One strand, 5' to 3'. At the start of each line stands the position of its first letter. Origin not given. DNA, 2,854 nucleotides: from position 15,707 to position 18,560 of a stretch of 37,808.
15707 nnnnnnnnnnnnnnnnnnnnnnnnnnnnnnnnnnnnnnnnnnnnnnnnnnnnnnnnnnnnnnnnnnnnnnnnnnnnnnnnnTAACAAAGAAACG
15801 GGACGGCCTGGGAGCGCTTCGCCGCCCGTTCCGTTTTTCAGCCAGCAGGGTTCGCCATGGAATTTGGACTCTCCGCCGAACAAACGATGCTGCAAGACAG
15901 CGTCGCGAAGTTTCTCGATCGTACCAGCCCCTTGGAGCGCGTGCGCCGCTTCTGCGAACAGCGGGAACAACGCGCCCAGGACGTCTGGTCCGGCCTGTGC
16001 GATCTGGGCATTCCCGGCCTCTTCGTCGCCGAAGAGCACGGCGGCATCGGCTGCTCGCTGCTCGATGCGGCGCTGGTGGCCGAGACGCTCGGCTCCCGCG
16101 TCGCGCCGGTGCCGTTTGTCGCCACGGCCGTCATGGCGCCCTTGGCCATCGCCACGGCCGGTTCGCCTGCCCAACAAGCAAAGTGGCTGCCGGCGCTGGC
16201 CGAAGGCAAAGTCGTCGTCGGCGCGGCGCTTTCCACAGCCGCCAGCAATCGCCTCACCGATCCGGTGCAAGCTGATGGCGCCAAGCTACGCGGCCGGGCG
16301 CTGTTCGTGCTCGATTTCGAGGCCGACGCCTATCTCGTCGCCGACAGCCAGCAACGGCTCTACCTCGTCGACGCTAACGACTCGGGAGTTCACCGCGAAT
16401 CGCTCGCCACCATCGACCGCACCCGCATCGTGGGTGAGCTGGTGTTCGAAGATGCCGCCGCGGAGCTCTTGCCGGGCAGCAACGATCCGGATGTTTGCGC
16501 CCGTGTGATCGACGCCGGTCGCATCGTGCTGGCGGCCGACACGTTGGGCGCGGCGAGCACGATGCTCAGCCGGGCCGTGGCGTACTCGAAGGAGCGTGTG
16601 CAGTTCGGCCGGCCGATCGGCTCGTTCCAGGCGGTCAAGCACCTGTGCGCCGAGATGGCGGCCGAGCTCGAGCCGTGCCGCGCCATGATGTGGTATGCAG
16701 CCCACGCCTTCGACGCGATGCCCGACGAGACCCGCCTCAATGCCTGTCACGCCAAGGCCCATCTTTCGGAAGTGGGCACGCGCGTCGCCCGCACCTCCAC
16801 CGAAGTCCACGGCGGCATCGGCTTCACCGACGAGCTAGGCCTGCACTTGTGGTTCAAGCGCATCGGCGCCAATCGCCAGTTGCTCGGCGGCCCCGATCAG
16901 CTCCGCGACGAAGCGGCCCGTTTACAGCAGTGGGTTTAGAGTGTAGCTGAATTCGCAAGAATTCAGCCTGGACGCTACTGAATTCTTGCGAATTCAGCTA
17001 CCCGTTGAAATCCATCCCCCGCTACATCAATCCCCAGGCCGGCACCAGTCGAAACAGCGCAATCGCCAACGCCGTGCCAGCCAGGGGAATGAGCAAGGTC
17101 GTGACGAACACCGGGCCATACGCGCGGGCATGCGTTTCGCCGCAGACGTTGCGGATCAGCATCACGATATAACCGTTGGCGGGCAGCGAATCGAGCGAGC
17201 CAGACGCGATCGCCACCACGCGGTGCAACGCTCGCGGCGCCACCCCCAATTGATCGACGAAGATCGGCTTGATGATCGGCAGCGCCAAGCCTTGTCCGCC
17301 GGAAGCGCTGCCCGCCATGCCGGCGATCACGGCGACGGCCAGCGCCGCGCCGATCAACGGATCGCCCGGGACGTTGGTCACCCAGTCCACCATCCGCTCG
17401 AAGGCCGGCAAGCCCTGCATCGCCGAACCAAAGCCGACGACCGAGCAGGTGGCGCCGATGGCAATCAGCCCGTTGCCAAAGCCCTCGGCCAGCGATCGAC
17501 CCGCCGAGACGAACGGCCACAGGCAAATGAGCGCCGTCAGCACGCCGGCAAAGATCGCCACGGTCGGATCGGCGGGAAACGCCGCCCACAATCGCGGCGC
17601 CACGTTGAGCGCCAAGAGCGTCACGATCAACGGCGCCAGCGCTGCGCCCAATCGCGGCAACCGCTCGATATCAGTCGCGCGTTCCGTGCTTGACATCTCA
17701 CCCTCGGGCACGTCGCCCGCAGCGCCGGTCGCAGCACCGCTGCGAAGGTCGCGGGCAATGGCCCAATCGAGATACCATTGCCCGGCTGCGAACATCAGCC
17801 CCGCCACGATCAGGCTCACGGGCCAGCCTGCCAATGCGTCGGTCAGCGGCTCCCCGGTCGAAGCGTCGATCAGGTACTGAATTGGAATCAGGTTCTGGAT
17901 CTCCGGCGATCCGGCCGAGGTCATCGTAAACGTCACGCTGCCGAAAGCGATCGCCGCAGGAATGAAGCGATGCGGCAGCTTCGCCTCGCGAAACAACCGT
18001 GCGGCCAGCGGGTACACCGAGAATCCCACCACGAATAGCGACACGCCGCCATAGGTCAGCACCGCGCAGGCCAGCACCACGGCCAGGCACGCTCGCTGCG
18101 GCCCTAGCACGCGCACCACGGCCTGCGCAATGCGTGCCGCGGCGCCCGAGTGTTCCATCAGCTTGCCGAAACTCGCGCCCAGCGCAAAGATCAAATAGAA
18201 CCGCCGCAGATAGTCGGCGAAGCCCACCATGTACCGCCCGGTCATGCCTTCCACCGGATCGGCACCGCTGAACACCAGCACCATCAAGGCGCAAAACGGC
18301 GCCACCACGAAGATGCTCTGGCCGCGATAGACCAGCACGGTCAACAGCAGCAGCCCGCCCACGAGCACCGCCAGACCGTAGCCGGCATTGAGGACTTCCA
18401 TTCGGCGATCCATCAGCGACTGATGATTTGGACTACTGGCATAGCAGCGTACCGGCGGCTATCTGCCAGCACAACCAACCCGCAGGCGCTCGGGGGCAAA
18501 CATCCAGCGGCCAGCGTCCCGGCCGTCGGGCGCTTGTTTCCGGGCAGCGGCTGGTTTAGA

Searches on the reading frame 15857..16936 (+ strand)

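Call 10: search_protein_families(library=pfam, proteins=[window:15857-16936:+], max_evalue=0.001)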
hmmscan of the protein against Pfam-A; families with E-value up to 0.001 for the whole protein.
window:15857-16936:+ (360 aa): 3 families
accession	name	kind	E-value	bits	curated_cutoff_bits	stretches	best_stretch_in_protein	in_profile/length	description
PF00441.29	Acyl-CoA_dh_1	-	1.5e-27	97.1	22.4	1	217-347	10-138/150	Acyl-CoA dehydrogenase, C-terminal domain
PF02771.21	Acyl-CoA_dh_N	-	1.8e-20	73.8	22.9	1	6-118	1-113/113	Acyl-CoA dehydrogenase, N-terminal domain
PF08028.16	Acyl-CoA_dh_2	-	1.6e-08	35.3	22.7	1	223-326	1-113/134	Acyl-CoA dehydrogenase, C-terminal domain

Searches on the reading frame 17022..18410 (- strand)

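Call 10: search_protein_families(library=pfam, proteins=[window:17022-18410:-], max_evalue=0.001)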
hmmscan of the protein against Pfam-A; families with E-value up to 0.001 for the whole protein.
window:17022-18410:- (462 aa): 1 family
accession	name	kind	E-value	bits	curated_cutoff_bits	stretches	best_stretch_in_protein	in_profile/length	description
PF02447.22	GntP_permease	-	2.1e-09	37.1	22.5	1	15-442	6-427/440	GntP family permease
